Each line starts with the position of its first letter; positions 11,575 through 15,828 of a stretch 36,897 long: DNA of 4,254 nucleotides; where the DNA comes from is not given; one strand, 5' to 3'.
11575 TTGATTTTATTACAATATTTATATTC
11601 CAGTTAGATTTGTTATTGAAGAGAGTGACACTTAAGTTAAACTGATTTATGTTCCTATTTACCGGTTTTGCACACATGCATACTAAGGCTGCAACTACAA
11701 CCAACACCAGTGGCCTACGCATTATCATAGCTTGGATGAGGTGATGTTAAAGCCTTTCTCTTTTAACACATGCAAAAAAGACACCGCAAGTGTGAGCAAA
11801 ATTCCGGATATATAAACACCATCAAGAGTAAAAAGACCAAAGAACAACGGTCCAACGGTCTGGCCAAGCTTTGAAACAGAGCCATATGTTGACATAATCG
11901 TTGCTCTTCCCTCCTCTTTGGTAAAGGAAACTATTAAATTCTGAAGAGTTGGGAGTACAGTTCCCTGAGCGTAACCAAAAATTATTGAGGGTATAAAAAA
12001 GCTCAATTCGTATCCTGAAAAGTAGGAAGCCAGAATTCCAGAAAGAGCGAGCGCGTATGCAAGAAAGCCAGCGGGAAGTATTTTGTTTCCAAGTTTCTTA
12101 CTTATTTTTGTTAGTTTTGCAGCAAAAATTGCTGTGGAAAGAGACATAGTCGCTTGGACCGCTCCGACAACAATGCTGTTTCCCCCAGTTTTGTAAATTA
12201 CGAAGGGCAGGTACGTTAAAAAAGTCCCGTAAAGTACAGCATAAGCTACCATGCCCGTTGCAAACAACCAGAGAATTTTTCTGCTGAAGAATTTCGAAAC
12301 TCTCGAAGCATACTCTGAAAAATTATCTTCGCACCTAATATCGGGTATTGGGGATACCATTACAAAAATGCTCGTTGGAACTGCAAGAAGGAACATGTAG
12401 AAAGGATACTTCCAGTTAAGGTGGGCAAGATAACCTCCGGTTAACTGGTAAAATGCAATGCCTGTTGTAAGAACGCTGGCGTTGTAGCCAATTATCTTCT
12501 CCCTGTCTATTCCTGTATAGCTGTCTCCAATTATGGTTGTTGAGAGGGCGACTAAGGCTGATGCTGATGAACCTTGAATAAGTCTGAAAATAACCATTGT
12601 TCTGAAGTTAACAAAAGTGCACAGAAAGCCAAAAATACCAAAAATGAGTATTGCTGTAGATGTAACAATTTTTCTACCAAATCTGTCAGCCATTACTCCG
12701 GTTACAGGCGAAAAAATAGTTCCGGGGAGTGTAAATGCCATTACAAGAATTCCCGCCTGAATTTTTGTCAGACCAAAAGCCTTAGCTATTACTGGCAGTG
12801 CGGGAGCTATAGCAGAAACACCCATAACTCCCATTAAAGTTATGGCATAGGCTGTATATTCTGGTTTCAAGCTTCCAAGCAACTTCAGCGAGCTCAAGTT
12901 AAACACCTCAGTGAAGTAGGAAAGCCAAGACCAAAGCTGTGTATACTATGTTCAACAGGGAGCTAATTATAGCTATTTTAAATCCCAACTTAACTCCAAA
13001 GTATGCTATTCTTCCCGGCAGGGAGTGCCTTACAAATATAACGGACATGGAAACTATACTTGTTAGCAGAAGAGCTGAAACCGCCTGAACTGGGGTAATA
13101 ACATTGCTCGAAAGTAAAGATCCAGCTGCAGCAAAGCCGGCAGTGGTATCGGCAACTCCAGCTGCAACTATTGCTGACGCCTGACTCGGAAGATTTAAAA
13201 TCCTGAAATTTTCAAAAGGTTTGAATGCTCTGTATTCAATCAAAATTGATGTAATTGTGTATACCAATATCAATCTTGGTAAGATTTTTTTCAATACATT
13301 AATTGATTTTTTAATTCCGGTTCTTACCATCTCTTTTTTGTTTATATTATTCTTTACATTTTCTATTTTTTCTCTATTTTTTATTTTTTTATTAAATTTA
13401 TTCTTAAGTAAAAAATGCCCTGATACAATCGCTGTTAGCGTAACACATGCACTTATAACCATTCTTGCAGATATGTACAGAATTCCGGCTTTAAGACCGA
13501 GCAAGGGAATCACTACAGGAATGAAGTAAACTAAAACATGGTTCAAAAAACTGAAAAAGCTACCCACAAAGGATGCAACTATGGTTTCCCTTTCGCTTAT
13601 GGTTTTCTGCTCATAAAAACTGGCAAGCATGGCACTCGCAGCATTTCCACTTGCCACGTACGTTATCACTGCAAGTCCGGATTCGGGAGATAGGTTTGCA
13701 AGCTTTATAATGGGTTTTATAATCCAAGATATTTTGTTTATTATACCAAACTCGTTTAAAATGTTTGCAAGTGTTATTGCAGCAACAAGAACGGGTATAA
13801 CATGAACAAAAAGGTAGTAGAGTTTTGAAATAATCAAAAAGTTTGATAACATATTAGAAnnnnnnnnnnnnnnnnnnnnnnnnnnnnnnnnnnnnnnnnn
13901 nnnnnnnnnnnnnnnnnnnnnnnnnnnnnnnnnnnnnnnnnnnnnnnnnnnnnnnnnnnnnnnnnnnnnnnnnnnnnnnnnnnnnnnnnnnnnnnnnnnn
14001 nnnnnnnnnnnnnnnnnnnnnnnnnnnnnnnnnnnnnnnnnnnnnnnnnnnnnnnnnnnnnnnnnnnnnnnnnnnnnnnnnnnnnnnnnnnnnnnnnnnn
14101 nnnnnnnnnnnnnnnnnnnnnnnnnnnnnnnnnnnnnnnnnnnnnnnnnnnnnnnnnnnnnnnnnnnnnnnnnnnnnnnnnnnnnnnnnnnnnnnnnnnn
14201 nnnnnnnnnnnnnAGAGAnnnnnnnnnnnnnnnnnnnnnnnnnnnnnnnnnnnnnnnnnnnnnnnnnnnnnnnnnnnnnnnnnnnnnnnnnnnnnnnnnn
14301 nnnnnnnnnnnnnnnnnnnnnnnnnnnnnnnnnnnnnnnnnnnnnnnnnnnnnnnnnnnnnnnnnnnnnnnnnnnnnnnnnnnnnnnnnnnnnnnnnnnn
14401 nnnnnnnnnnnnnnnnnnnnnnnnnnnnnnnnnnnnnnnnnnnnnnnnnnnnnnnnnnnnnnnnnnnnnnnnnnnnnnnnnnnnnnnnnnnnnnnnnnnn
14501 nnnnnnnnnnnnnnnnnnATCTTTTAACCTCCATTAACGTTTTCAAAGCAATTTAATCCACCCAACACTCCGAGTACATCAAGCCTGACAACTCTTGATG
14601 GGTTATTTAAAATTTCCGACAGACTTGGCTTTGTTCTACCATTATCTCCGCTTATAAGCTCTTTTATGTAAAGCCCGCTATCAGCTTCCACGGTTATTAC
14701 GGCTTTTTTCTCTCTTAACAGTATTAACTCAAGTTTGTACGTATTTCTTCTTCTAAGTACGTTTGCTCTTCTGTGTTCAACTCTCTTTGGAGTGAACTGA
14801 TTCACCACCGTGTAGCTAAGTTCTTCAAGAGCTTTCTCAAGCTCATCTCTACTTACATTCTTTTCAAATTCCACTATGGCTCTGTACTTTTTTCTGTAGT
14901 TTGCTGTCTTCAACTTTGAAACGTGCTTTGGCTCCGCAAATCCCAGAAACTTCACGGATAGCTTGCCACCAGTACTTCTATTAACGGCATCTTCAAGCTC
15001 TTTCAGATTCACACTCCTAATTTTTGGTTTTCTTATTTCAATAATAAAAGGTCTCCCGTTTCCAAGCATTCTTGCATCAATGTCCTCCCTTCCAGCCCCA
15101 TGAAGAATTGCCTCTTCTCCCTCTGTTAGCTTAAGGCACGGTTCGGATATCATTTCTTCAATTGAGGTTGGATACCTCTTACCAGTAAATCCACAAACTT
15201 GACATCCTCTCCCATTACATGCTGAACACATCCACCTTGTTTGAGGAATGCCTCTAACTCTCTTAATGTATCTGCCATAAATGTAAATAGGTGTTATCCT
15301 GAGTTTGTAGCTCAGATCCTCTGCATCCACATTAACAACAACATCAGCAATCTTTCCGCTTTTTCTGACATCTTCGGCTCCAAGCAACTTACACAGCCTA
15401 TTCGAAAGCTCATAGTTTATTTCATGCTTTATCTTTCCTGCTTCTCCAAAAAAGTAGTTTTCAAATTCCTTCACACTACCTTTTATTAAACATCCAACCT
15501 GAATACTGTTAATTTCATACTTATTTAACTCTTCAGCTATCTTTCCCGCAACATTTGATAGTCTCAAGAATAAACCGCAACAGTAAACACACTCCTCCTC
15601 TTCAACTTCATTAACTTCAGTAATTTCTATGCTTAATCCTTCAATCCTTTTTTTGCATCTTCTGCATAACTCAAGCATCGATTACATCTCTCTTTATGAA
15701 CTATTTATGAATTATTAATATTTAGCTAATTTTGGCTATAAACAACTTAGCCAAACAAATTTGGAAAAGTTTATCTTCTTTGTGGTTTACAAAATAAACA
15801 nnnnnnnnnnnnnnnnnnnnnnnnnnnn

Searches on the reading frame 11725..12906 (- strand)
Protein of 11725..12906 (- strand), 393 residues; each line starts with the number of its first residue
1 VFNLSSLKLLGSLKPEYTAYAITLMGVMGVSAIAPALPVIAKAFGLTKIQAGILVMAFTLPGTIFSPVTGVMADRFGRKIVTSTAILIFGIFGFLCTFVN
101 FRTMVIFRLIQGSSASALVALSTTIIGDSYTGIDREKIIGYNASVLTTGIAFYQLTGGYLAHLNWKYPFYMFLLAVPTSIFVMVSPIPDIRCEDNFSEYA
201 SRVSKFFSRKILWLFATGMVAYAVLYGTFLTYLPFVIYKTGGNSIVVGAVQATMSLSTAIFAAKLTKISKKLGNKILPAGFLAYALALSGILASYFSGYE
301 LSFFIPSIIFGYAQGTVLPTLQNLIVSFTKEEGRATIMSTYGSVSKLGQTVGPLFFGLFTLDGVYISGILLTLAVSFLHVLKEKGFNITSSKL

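Call 44: search_protein_families(library=pfam, proteins=[window:11725-12906:-], max_evalue=0.001)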
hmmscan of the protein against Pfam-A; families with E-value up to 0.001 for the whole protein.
window:11725-12906:- (393 aa): 1 family
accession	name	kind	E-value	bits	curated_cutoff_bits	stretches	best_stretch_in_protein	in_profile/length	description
PF07690.21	MFS_1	-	2.2e-51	175.3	33.4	2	22-353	4-347/347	Major Facilitator Superfamily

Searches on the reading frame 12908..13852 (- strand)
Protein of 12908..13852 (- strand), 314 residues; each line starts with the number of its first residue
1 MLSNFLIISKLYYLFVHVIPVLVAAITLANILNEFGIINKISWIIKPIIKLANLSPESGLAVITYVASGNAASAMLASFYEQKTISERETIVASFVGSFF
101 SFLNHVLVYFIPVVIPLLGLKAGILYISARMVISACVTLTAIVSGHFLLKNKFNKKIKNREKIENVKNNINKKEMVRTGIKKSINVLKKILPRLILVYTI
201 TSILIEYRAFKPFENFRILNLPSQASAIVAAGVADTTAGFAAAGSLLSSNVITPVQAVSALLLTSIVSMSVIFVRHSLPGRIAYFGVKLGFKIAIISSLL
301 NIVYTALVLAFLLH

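Call 44: search_protein_families(library=pfam, proteins=[window:12908-13852:-], max_evalue=0.001)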
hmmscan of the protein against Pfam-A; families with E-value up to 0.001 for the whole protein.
window:12908-13852:- (314 aa): 1 family
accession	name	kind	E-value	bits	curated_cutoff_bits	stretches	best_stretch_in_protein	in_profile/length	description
PF07670.19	Gate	-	1.3e-11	45.3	29.6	1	16-120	2-103/104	Nucleoside recognition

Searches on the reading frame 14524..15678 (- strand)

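Call 93: search_protein_families(library=pfam, proteins=[window:14524-15678:-], max_evalue=0.0001)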
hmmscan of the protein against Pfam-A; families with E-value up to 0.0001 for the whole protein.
window:14524-15678:- (384 aa): 2 families
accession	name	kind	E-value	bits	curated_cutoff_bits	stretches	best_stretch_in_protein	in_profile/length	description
PF21238.2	Pus10_C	-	6.5e-66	222.6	27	1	132-371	1-231/232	Pus10, C-terminal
PF22023.1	Pus10_THUMP_arc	-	4.8e-06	27.1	28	1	44-103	2-66/78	Pus10 THUMP domain, archaeal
